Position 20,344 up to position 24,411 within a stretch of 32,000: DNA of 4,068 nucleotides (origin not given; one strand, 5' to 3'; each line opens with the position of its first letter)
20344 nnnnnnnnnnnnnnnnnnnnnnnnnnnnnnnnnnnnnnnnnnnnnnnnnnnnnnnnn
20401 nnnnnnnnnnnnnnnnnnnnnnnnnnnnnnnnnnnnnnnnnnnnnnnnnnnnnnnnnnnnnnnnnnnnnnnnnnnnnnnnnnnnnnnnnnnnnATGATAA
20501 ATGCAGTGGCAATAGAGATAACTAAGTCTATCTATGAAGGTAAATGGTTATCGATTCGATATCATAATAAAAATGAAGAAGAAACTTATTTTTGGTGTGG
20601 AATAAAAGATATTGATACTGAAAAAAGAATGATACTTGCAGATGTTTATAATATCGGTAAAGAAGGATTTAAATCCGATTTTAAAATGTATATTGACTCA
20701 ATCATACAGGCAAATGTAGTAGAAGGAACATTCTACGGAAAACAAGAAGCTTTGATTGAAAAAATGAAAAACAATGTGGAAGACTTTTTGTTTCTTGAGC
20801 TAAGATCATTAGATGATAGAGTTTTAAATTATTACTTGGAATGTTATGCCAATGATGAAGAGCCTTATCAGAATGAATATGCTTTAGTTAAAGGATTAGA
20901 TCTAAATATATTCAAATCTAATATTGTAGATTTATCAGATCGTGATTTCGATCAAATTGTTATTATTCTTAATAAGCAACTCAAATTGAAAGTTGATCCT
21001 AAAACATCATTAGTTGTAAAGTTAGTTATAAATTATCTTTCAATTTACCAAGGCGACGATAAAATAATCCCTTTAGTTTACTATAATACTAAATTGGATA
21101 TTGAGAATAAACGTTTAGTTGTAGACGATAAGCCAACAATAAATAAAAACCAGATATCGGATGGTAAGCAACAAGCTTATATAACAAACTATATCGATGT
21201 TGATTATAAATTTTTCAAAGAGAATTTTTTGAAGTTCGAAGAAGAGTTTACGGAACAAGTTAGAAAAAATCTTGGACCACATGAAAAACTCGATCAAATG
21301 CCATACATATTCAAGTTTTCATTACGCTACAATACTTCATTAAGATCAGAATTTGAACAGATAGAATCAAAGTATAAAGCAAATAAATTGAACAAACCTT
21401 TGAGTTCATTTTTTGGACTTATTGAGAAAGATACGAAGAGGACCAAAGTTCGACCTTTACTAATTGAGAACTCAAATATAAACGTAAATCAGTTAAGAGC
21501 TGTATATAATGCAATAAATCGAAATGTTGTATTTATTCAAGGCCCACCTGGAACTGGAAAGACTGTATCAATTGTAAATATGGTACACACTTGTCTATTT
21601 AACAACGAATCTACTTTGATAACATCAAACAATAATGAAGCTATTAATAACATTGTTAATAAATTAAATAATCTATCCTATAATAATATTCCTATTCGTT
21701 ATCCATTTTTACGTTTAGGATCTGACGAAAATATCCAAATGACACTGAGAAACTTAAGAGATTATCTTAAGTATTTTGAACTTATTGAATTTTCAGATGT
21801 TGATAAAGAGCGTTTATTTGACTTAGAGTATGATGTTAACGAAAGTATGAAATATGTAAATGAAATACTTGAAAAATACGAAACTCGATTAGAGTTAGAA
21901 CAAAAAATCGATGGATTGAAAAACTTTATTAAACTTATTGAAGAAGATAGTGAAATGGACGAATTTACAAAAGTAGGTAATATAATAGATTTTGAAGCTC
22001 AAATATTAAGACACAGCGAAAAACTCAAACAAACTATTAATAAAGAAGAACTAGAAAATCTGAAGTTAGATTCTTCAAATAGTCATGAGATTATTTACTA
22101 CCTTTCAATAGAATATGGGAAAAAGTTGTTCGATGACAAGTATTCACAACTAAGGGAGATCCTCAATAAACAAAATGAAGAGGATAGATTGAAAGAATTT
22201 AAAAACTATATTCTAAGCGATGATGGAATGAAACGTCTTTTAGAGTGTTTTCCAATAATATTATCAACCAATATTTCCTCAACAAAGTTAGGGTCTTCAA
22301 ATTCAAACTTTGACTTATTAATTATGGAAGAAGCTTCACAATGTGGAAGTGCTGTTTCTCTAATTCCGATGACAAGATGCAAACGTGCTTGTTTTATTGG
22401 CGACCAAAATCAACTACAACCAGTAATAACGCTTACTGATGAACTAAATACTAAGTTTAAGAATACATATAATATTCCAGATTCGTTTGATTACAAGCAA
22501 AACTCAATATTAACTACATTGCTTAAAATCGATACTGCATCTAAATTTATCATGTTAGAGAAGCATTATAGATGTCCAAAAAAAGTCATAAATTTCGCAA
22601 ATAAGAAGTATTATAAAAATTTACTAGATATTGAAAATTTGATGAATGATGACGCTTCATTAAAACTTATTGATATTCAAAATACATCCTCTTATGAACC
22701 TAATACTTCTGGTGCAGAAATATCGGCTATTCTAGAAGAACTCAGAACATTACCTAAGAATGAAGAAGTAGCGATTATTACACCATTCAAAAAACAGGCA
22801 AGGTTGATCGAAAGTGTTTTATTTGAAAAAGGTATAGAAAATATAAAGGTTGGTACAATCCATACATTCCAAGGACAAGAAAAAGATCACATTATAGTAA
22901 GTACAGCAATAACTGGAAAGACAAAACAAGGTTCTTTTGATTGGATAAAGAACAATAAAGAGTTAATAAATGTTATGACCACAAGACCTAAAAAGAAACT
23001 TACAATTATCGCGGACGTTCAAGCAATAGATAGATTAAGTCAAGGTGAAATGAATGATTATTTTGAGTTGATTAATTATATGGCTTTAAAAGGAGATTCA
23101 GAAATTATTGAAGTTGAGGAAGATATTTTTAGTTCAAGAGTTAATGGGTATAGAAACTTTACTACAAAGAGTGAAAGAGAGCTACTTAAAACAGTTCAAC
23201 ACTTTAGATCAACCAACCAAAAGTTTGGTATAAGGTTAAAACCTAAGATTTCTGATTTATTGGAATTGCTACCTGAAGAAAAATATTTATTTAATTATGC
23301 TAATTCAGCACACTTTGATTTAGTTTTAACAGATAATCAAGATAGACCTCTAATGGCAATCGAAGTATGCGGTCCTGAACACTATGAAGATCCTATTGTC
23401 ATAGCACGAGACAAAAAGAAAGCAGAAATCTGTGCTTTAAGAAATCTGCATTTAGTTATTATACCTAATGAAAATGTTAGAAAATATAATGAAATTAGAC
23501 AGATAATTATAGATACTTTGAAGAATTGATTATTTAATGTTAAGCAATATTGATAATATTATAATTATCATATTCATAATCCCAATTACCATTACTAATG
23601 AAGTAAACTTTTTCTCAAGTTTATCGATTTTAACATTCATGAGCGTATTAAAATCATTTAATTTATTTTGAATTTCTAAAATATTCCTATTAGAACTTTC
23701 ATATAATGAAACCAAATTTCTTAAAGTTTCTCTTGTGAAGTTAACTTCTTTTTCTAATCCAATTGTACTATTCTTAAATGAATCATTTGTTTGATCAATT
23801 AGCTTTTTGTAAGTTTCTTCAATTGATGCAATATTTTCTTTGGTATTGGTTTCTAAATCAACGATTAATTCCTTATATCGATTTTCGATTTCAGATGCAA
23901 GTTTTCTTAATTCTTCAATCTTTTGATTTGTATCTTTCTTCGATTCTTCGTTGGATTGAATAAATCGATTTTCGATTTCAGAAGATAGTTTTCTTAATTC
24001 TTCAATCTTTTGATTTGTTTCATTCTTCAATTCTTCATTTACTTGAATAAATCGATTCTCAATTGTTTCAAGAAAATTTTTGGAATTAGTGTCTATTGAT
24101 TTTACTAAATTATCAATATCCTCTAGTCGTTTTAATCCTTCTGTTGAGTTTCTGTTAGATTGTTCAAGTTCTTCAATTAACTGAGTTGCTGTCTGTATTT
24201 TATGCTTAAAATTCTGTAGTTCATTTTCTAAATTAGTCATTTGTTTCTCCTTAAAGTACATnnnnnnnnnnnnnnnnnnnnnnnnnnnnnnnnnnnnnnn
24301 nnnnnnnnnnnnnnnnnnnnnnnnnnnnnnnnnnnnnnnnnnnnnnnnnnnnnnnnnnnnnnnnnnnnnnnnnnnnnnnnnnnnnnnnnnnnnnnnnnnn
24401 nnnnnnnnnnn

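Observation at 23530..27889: Candidate undescribed pair: DUF4145-like/RecQ-core helicase coupled to a tail-anchored coiled-coil membrane protein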

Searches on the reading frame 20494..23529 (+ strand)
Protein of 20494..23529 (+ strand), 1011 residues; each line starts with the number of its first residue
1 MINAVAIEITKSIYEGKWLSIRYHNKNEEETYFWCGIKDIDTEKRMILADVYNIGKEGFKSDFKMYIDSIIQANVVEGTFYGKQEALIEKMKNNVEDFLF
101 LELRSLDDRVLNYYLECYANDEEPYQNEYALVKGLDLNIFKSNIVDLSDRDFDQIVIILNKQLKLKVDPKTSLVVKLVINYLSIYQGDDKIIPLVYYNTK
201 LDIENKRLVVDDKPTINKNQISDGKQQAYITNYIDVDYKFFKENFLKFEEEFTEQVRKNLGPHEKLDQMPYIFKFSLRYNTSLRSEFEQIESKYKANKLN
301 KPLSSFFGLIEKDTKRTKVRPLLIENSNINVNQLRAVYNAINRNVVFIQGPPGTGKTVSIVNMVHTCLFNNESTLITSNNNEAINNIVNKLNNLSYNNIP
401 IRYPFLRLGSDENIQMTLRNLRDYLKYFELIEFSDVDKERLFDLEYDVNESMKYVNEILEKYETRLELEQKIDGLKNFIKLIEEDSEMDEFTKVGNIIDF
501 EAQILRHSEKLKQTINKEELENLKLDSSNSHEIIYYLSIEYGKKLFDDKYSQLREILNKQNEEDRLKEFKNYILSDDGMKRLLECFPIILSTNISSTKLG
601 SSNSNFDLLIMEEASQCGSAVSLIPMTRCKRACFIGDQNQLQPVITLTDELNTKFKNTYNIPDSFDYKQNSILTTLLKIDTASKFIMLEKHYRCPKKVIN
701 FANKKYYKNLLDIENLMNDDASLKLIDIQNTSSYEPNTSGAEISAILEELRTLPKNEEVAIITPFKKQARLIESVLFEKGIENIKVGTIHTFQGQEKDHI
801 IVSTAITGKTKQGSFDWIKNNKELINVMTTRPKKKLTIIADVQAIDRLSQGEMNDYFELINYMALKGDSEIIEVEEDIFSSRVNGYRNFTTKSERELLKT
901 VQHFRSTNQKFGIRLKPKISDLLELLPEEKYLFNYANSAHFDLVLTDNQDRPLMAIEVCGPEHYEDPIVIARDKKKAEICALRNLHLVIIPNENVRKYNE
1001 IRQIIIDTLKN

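Call 4: search_protein_families(library=pfam, proteins=[window:20494-23529:+], max_evalue=0.01)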
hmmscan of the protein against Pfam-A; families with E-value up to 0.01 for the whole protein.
window:20494-23529:+ (1011 aa): 8 families
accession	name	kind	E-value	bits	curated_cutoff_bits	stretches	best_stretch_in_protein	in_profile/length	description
PF13086.12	AAA_11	-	4.2e-29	102.5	27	1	329-645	2-254/257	AAA domain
PF13087.12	AAA_12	-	5.3e-20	72.3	27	1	671-841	4-193/195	AAA domain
PF13245.12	AAA_19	-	2.8e-10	40.9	25.1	1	333-644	1-132/134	AAA domain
PF10881.14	DUF2726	-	1.3e-07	31.9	24.7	1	890-1007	5-124/126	Protein of unknown function (DUF2726)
PF13361.12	UvrD_C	-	3.5e-06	27.1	25.6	1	686-910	1-233/350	UvrD-like helicase C-terminal domain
PF09848.15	SLFN-g3_helicase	-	3.5e-06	27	24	1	343-392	1-52/354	Schlafen group 3, DNA/RNA helicase domain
PF00270.35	DEAD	-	4.6e-05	23.6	26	1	332-412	3-84/167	DEAD/DEAH box helicase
PF13604.12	AAA_30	-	5.4e-05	23.4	27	0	329-367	2-42/191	AAA domain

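Call 5: search_protein_families(library=padloc, proteins=[window:20494-23529:+], max_evalue=0.01)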
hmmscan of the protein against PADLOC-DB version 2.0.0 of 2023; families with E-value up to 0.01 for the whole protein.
window:20494-23529:+ (1011 aa): 9 families
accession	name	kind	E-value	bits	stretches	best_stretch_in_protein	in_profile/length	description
PDLC03924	MkoC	-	2.3e-49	166.4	2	605-863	670-963/1136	-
PDLC03920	MkoA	-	8.5e-47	158.1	1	329-865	616-1099/1112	-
PDLC03921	MkoA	-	1e-35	120.8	2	325-662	1023-1351/1607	-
PDLC05009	PDC-S37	-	1.5e-18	64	2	601-711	933-1039/1550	-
PDLC02194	Hhe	-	1.4e-08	30.4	2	330-392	427-489/1911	-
PDLC02895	DpdJ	-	0.00017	16.5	1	759-848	371-460/2112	DpdJ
PDLC04140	mad8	-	0.00024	18.7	1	332-469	15-121/314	mads_8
PDLC01439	typeIV_DinG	-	0.0023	14.7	1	335-391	25-80/575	CAS-IV-A; associated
PDLC04232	IetA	-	0.0062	14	0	302-359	78-131/330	-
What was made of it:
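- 19882..23529 (+): Possible accessory module: a 203-aa ORF plus a 1011-aa SF1 helicase (AAA_11/AAA_12) with C-terminal DUF2726. It is convergent, and its stop codon abuts the partner stop codon. Pfam and PADLOC (MkoA/MkoC-like) in calls 4 and 5.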

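Call 19: search_protein_families(library=ncbifam, proteins=[window:20494-23529:+], max_evalue=0.01)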
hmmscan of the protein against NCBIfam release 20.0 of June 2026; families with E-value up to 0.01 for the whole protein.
window:20494-23529:+ (1011 aa): 6 families
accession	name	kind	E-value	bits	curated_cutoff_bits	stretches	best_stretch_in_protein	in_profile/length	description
TIGR00376.1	TIGR00376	hypoth_equivalog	6.2e-41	140.6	348.9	3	740-868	512-632/639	IGHMBP2 family helicase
NF040671.1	PLuB_AAA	exception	9e-25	86.3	999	2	601-841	958-1231/1256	PLuB system helicase-like protein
NF058533.1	antiphage_ProA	equivalog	2.6e-18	64.9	1500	2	599-783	1297-1482/1903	anti-phage protein ProA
NF042953.1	Hhe_antiphage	equivalog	4.8e-12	44.1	2000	2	602-711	1278-1381/1797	DUF4011 domain-containing anti-phage protein Hhe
TIGR01447.1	recD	equivalog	2.9e-09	36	310.15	1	303-366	137-186/597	exodeoxyribonuclease V subunit alpha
TIGR01448.2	helicase_RecD2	equivalog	4.1e-06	25.2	500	1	328-367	316-355/713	SF1B family DNA helicase RecD2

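Call 111: search_protein_families(library=phrogs, proteins=[window:20494-23529:+], max_evalue=0.001)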
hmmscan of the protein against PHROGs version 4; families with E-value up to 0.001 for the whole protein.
window:20494-23529:+ (1011 aa): 4 families
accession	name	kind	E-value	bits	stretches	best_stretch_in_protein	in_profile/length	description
phrog_25411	-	unknown function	1.3e-36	127.5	2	563-850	307-607/627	-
phrog_4412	-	DNA, RNA and nucleotide metabolism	4.8e-08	32.8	1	294-378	296-380/743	exonuclease V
phrog_14322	-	unknown function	9.4e-07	29.4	1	330-381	213-264/398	-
phrog_170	-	other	0.0004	20.9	0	311-368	58-115/323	PhoH-like phosphate starvation-inducible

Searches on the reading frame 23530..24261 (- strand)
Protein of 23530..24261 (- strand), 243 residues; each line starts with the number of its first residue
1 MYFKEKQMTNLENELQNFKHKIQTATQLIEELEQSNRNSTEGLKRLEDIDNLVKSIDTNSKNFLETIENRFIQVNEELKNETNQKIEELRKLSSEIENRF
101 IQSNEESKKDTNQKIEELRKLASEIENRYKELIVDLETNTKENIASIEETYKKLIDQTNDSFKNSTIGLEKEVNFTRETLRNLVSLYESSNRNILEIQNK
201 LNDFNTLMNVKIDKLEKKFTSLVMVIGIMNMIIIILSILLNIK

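Call 4: search_protein_families(library=pfam, proteins=[window:23530-24261:-], max_evalue=0.01)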
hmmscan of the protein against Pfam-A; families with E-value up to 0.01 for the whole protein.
window:23530-24261:- (243 aa): 1 family
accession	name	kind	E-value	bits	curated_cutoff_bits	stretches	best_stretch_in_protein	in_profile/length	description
PF24564.1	DUF7605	-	0.0017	18.8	27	1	132-224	54-147/183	Domain of unknown function (DUF7605)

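Call 5: search_protein_families(library=padloc, proteins=[window:23530-24261:-], max_evalue=0.01)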
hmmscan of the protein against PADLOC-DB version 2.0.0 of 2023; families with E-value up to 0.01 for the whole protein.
window:23530-24261:- (243 aa): 13 families
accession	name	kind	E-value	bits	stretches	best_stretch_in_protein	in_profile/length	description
PDLC05009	PDC-S37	-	5.5e-05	19.1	1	4-208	495-700/1550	-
PDLC00519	JetC1|JetC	-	0.00017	17.9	1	4-202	628-829/1097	DUF3584 domain; MukB-like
PDLC00648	ZorA3|ZorA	-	0.00019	18.3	1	6-164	315-472/692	MotA/ExbB/TolQ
PDLC00647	ZorA3|ZorA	-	0.0003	17.4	1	6-181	299-481/780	MotA/ExbB/TolQ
PDLC00598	ZorA1|ZorA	-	0.00039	16.9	1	9-185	309-487/663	MotA/ExbB/TolQ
PDLC00650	ZorA3|ZorA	-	0.00077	16.1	1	33-204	396-569/1063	MotA/ExbB/TolQ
PDLC00551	JetC2|JetC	-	0.0014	14.6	1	4-217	739-953/1365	DUF3584 domain; MukB-like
PDLC03859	LmuB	-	0.0015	15.9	1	6-213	276-491/611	-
PDLC03865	LmuB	-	0.0019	14.5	1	4-221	571-817/1007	-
PDLC00553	JetC2|JetC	-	0.0028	13.6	1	5-149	846-988/1361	DUF3584 domain; MukB-like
PDLC00512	JetC1|JetC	-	0.0036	13.4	1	5-220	626-839/1123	DUF3584 domain; MukB-like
PDLC00517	JetC1|JetC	-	0.0047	13.2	1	6-209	712-913/1119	DUF3584 domain; MukB-like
PDLC03868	LmuB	-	0.0087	12.4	0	6-217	186-404/1035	-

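Call 18: search_protein_families(library=pfam, proteins=[window:23530-24240:-], max_evalue=10)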
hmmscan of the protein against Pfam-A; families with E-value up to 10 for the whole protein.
window:23530-24240:- (236 aa): 43 families (the best 25 are shown)
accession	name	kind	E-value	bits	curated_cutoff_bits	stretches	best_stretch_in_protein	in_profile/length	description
PF24564.1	DUF7605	-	0.0017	18.8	27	2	125-217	54-147/183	Domain of unknown function (DUF7605)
PF05884.17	ZYG-11_interact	-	0.0031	17.4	25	2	31-115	4-90/295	Interactor of ZYG-11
PF25678.1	DUF7946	-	0.017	15.6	27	1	9-61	105-155/183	Domain of unknown function (DUF7946)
PF25600.1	TRIM_CC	-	0.023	15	30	1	102-152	9-63/142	TRIM protein coiled-coil region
PF01442.23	Apolipoprotein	-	0.024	14.8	90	1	17-174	12-164/190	Apolipoprotein A1/A4/E domain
PF21227.3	Myb_DNA-binding_7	-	0.027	14.8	27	1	101-126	19-46/49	Myb-like DNA-binding domain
PF07544.18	Med9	-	0.039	14.5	26.9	1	3-44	23-64/80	RNA polymerase II transcription mediator complex subunit 9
PF08702.15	Fib_alpha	-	0.05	14.2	29.9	2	99-194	28-125/143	Fibrinogen alpha/beta chain family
PF05461.16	ApoL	-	0.052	13.4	25.9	2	89-127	49-87/298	Apolipoprotein L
PF08748.17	Phage_TAC_4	-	0.059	14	21.1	1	106-189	58-111/124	Phage tail assembly chaperone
PF20878.2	REST_helical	-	0.072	13.8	27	1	3-34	30-61/65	Helical region in REST corepressor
PF03938.19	OmpH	-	0.14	12.8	32.4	1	60-151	20-107/141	Outer membrane protein (OmpH-like)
PF07464.16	ApoLp-III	-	0.14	12.7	36.3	1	22-159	4-140/146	Apolipophorin-III precursor (apoLp-III)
PF07739.18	TipAS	-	0.22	12.5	23.8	1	94-191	16-100/117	TipAS antibiotic-recognition domain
PF11304.13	DUF3106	-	0.26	12.2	24.3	1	40-95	13-68/104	Protein of unknown function (DUF3106)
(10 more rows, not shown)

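Call 19: search_protein_families(library=ncbifam, proteins=[window:23530-24240:-], max_evalue=0.01)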
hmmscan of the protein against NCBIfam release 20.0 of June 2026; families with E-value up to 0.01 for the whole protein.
window:23530-24240:- (236 aa): 6 families
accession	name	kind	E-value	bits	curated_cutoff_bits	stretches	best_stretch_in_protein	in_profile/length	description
TIGR02168.1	SMC_prok_B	equivalog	0.00035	18.4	567.35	1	3-207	683-893/1181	chromosome segregation protein SMC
NF045780.1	TrlF_fam_ATP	equivalog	0.00054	18.8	350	1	5-210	518-722/944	TrlF family AAA-like ATPase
NF047515.1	SpiroCoCo_C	equivalog_domain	0.00074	18.8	125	0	2-68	176-241/313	SpiroCoCo family coiled-coil protein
NF047516.1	LA_3659_fam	equivalog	0.00094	18.8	36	1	11-156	56-210/221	LA_3659 family protein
NF047514.1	SpiroCoCo_N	equivalog_domain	0.00094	18.8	75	1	11-156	56-210/221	SpiroCoCo family coiled-coil protein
NF052504.1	sll1863_fam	domain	0.0012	19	35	0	69-157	3-87/93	sll1863 family stress response protein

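Call 21: list_cluster_members(proteins=[P0001, window:23530-24240:-, window:20494-23529:+, window:19882-20493:+])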
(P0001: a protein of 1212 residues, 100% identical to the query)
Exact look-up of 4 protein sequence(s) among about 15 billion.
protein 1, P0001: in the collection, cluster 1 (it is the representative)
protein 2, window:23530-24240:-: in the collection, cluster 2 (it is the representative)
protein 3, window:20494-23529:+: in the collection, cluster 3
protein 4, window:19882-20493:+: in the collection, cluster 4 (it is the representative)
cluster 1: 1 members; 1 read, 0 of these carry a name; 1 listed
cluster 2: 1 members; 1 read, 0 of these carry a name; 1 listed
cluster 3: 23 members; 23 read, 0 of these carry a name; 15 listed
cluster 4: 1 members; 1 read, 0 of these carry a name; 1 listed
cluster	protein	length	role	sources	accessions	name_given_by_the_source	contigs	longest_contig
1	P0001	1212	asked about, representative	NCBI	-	-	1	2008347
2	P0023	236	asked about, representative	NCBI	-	-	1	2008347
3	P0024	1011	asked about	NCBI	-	-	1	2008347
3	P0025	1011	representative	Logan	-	-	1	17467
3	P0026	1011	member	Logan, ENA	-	-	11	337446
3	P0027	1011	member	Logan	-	-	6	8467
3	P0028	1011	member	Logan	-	-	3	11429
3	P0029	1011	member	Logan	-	-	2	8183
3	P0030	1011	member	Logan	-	-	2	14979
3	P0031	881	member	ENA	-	-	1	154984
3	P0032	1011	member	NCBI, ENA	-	-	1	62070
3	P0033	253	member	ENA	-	-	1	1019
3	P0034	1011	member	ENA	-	-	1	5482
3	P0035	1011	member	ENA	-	-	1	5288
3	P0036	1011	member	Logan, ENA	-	-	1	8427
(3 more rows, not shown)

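Call 111: search_protein_families(library=phrogs, proteins=[window:23530-24240:-], max_evalue=0.001)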
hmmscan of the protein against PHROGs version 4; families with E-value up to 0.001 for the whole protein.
window:23530-24240:- (236 aa): 0 families
